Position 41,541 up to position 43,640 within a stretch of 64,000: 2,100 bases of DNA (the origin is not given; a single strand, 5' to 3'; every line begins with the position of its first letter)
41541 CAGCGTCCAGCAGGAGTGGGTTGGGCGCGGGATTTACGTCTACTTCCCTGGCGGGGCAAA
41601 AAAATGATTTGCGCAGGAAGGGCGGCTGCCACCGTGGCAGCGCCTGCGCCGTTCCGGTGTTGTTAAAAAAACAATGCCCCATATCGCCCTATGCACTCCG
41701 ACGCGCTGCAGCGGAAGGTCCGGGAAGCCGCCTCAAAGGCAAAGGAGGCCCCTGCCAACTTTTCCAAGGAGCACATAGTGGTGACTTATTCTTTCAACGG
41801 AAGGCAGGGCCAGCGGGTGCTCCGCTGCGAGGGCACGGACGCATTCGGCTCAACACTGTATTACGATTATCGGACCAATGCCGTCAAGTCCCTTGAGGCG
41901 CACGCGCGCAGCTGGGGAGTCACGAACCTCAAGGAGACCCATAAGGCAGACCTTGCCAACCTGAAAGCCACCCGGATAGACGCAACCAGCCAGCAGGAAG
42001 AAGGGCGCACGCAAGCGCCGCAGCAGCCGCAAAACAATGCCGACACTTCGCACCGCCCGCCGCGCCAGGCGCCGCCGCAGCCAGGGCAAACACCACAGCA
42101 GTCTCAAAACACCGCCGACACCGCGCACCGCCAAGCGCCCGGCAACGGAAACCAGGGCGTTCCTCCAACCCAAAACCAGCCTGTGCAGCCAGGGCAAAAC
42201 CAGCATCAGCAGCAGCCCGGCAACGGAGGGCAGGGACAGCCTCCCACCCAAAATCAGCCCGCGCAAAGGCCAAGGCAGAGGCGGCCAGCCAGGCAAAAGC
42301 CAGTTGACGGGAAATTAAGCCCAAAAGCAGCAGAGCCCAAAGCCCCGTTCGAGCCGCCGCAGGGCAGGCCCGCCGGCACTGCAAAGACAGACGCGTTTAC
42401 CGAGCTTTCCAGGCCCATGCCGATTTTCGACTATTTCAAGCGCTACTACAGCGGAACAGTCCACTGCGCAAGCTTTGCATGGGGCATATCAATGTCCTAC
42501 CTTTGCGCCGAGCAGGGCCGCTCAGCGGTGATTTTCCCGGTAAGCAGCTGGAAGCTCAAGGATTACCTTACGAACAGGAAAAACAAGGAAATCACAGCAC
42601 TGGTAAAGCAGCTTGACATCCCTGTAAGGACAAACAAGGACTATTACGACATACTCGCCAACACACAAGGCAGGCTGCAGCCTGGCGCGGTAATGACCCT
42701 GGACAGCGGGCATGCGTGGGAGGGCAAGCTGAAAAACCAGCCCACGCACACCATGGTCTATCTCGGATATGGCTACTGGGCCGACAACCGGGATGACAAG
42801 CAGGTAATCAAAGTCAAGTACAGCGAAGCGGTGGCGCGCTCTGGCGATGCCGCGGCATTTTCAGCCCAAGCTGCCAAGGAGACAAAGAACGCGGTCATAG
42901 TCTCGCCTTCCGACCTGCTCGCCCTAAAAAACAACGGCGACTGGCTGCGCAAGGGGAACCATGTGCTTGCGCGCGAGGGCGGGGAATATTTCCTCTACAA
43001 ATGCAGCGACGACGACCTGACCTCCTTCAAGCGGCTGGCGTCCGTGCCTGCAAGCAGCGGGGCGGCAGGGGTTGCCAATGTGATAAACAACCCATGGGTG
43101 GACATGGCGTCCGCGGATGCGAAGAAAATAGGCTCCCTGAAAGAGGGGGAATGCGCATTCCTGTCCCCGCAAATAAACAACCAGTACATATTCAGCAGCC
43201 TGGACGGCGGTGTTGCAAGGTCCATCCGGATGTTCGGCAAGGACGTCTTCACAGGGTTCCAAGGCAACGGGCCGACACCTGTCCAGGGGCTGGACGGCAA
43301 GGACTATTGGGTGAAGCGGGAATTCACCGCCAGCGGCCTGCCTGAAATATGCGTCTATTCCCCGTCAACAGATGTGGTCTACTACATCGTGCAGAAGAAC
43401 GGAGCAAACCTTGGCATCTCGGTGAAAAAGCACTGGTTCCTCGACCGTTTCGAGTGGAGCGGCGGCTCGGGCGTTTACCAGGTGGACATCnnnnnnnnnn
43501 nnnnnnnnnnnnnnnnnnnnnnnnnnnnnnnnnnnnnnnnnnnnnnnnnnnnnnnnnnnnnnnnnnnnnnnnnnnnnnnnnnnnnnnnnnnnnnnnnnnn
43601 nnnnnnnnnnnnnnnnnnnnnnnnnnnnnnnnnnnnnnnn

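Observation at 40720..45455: Peptidoglycan-type enzyme pair in an archaeon: L,D-transpeptidase-like lipoprotein plus 1254-aa multidomain hydrolase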

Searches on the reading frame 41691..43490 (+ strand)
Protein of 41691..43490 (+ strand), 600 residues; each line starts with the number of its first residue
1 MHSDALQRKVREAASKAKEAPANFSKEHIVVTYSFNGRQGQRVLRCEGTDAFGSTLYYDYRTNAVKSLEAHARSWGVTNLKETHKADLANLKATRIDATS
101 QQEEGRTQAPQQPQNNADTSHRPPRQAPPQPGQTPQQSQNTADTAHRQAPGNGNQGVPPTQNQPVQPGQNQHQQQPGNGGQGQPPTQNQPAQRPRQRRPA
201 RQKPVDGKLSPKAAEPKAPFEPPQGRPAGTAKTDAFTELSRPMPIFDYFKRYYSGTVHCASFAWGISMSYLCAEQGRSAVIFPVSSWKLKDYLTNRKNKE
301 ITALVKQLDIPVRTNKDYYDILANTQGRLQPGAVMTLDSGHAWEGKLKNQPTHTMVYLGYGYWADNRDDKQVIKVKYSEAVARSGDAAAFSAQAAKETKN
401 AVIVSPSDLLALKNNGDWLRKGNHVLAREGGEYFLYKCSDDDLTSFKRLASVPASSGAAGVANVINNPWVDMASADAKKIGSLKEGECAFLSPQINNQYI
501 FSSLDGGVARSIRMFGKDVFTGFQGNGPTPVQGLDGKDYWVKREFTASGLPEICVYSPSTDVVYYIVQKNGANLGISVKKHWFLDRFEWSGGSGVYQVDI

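Call 48: search_solved_structures(query=A6, max_evalue=10, show_alignments=2)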
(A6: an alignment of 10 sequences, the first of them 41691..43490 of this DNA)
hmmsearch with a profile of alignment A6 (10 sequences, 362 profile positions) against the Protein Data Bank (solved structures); distinct sequences matched with E-value up to 10: 0.

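Call 55: predict_structure(alignment_id=A6)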
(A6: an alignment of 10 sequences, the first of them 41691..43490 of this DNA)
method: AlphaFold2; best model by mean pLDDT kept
length: 600 residues; sequences in the alignment: 10
mean_pLDDT: 71.4   pTM: 0.57
mean pLDDT of the five models: 71.4, 69.2, 65.0, 64.4, 62.3
residues with pLDDT >= 90: 134; 70-90: 290; 50-70: 40; < 50: 136
segments of 3 or more residues with pLDDT < 50: 1-3, 98-228
pLDDT, mean of each block of 10 residues (from residue 1): 67 83 86 85 92 89 88 88 88 67 26 24 28 28 27 29 29 26 30 28 27 31 42 73 72 68 79 69 70 74 81 88 87 85 65 87 81 83 91 91 92 90 90 84 84 92 83 83 91 80 88 92 79 85 82 83 92 93 83 83
secondary structure, 60 per line:
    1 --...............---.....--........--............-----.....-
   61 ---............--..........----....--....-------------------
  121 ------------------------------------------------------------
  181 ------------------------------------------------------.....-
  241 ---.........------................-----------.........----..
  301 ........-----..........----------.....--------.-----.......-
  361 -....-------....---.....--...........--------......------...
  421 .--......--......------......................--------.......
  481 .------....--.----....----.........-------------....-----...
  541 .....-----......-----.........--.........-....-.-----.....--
elements in order: H3-17 H21-25 E28-35 E38-49 E55-59 E64-67 H68-75 E78-87 E92-95 H98-101 H235-239 H244-252 H259-274 H286-294 H299-304 E305-308 H315-323 E334-338 E353-359 E362-365 E373-376 E380-384 H387-397 H406-411 E418-421 E424-429 E432-437 E444-453 H454-465 H474-481 E488-491 E499-502 H507-515 E529-532 E538-545 E551-556 E562-570 E573-581 H583-586 E594-598

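Call 58: fold_search(model_id=the predicted structure, library=pdb)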
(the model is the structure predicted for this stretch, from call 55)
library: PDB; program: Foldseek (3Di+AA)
matches with E <= 10: 513; with E <= 0.001: 0
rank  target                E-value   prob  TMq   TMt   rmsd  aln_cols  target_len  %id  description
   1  6qby_C                3.9e-01  0.41  0.10  0.21   5.6       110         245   13  Crystal structure of VASH 2 in complex with SVBP (released 2019-04-24)
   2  6nvq_C                3.9e-01  0.38  0.07  0.16   5.1        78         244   10  Crystal structure of the VASH1-SVBP complex (released 2019-05-22)
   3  6qby_A                4.1e-01  0.33  0.10  0.21   6.1       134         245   12  Crystal structure of VASH 2 in complex with SVBP (released 2019-04-24)
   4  6ocg_A                4.6e-01  0.33  0.10  0.21   6.3       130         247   11  Crystal structure of VASH1-SVBP complex bound with EpoY (released 2019-06-26)
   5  4l9g_B                4.6e-01  0.03  0.06  0.13  31.1       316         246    9  Structure of PpsR N-Q-PAS1 from Rb. sphaeroides (released 2014-02-12)
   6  6j4p_A                4.8e-01  0.28  0.10  0.21   6.6       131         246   11  Structural basis of tubulin detyrosination by vasohibins-SVBP enzyme complex and functional implications (released 2019-05-01)
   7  6jze_A                5.1e-01  0.33  0.10  0.21   6.5       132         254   12  Crystal structure of VASH2-SVBP complex with the magic triangle I3C (released 2019-08-07)
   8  6j7b_A                5.4e-01  0.33  0.11  0.21   6.4       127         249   12  Crystal structure of VASH1-SVBP in complex with epoY (released 2019-06-19)
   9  6lpg_A                5.4e-01  0.33  0.11  0.21   6.6       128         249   11  human VASH1-SVBP complex (released 2020-10-21)
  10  3lic                  5.7e-01  0.03  0.06  0.12  19.6       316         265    8  Crystal Structure of the extracellular domain of the putative histidine kinase soHK1S-Z6 (released 2010-05-05)
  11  6jzd_A                6.0e-01  0.25  0.10  0.21   6.5       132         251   11  Crystal structure of peptide-bound VASH2-SVBP complex (released 2019-07-17)
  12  8brf_AAA              6.7e-01  0.41  0.07  0.25   9.4        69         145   12  YopQ apo from Yersinia enterocolitica (released 2023-12-13)
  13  6j8f_B                6.7e-01  0.33  0.10  0.22   5.2       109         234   11  Crystal structure of SVBP-VASH1 with peptide mimic the C-terminal of alpha-tubulin (released 2019-06-19)
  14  6j4s_A                6.7e-01  0.23  0.10  0.21   6.5       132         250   11  Structural basis of tubulin detyrosination by vasohibins-SVBP enzyme complex and functional implications (released 2019-05-01)
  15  3o98_B                6.7e-01  0.02  0.06  0.06  22.8       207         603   11  Glutathionylspermidine synthetase/amidase C59A complex with ADP and Gsp (released 2011-03-02)
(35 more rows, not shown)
